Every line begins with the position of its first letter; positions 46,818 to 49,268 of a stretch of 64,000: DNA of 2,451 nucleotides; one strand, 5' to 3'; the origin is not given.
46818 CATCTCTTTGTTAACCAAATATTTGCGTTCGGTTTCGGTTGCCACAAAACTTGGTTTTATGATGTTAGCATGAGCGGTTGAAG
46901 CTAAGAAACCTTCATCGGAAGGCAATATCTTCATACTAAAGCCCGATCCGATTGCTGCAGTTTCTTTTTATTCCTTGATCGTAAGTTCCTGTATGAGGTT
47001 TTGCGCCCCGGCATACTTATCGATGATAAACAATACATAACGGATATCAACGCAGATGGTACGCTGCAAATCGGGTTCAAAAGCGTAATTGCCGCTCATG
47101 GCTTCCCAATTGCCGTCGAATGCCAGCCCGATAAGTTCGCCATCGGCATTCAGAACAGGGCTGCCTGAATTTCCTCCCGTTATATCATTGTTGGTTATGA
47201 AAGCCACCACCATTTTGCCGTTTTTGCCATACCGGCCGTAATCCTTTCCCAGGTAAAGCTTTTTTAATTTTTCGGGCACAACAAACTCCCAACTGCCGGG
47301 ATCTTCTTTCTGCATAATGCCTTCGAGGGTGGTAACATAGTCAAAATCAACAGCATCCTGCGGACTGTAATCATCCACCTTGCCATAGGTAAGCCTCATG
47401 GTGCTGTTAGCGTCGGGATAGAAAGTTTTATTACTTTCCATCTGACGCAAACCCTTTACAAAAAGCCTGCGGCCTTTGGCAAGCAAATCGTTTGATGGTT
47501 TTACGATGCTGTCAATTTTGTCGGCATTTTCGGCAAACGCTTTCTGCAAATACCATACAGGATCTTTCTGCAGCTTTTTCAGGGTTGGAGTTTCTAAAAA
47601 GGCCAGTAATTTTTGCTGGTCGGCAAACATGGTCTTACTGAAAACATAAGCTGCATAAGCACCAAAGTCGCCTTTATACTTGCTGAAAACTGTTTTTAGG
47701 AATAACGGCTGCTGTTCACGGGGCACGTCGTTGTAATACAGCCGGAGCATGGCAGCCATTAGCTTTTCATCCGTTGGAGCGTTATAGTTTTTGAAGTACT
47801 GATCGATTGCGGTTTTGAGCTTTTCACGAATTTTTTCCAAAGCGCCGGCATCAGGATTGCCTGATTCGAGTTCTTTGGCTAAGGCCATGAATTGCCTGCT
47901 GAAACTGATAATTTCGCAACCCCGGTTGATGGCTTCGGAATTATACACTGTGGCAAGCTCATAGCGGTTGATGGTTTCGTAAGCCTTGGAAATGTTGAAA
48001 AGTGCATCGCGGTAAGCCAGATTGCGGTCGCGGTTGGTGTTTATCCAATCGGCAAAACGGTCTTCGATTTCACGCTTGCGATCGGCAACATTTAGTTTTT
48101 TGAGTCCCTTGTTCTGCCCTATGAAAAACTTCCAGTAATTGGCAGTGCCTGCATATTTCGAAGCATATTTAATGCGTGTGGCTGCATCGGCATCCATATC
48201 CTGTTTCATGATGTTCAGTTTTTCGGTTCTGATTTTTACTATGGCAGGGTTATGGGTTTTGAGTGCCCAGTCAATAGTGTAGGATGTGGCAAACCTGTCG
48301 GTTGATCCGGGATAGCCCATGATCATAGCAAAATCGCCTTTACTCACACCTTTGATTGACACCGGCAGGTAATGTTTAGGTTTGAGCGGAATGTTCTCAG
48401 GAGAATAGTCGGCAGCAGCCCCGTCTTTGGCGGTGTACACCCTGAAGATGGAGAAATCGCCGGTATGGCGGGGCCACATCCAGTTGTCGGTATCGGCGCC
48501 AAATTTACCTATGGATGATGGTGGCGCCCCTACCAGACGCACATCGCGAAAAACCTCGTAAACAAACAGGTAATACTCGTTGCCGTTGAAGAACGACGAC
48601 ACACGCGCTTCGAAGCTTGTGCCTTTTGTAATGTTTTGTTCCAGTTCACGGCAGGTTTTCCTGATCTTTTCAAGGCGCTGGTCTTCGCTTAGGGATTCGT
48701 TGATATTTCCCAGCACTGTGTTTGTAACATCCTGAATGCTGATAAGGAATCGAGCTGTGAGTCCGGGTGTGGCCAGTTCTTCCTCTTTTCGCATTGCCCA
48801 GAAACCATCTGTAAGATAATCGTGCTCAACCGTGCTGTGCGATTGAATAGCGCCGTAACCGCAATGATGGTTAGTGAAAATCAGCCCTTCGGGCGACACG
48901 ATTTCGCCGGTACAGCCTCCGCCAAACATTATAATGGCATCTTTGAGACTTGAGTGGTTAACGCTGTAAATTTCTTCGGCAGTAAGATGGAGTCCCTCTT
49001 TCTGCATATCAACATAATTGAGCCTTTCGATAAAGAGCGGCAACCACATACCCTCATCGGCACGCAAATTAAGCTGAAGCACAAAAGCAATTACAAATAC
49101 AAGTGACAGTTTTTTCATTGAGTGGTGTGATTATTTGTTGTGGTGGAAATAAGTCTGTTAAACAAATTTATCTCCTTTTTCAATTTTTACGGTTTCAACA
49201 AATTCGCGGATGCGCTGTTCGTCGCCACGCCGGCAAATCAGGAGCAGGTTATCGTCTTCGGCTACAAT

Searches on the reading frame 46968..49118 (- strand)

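Call 37: search_protein_families(library=pfam, proteins=[window:46968-49118:-], max_evalue=0.0001)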
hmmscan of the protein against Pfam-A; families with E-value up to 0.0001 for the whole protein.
window:46968-49118:- (716 aa): 4 families
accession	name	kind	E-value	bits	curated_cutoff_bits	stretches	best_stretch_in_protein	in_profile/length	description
PF10459.15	Peptidase_S46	-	1.1e-250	834.6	22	1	20-714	1-698/698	Peptidase S46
PF13365.12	Trypsin_2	-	2.4e-08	35.3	27.6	0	632-665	113-144/144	Trypsin-like peptidase domain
PF00089.32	Trypsin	-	4.3e-06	27.2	20.6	0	632-670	160-199/220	Trypsin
PF00949.27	Peptidase_S7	-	8.3e-05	22.9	20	0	617-669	69-116/131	Peptidase S7, Flavivirus NS3 serine protease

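Call 45: search_protein_families(library=ncbifam, proteins=[window:46968-49118:-], max_evalue=0.00001)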
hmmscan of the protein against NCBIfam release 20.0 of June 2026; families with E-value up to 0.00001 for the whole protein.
window:46968-49118:- (716 aa): 1 family
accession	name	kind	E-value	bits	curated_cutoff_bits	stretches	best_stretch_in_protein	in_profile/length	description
NF053519.1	DipepPtdsDpp7Prph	equivalog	9.8e-247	820.9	1200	1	2-713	2-706/708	dipeptidyl-peptidase Dpp7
